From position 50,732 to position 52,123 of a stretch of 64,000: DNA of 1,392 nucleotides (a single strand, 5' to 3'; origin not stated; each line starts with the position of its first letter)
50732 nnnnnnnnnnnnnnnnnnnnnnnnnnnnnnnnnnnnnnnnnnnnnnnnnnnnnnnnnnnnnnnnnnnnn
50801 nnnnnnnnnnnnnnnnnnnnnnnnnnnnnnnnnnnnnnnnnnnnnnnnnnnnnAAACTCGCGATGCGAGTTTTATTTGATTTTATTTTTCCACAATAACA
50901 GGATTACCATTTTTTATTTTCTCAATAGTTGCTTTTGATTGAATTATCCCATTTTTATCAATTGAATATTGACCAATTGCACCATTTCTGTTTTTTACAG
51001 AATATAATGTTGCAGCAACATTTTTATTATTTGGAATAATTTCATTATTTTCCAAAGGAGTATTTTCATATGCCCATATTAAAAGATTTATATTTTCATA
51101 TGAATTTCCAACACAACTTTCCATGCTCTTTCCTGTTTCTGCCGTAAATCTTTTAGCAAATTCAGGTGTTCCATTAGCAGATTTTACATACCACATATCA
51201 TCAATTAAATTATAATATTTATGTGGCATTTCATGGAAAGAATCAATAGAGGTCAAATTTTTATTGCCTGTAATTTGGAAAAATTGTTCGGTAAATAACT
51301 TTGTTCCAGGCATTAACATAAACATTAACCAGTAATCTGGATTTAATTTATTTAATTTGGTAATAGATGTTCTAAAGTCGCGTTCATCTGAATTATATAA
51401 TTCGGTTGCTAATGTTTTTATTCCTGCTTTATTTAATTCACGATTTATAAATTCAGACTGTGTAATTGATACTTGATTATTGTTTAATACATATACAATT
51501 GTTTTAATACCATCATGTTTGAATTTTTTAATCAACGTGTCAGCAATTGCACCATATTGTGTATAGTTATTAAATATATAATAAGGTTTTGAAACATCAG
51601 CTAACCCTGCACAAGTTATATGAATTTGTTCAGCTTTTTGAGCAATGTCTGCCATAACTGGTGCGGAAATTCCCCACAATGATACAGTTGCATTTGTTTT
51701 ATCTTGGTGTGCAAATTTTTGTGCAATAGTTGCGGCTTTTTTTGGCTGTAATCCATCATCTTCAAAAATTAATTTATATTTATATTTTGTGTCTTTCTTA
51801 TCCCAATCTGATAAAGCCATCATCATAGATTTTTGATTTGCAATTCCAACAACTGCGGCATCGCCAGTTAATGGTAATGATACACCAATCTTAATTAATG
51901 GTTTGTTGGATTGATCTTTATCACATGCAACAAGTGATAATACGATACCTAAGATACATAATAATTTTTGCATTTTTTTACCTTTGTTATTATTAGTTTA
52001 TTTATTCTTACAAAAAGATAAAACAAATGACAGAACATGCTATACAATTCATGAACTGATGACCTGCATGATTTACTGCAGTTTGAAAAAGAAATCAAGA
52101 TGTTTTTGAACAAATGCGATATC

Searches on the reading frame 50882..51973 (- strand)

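Call 27: search_protein_families(library=ncbifam, proteins=[window:50882-51973:-], max_evalue=0.00001)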
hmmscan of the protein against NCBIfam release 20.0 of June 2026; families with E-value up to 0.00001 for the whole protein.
window:50882-51973:- (363 aa): 1 family
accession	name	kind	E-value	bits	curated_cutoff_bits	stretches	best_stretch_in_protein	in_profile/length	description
NF011933.0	PRK15404.1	subfamily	5.4e-06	25.7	477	1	21-214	21-220/370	high-affinity branched-chain amino acid ABC transporter substrate-binding protein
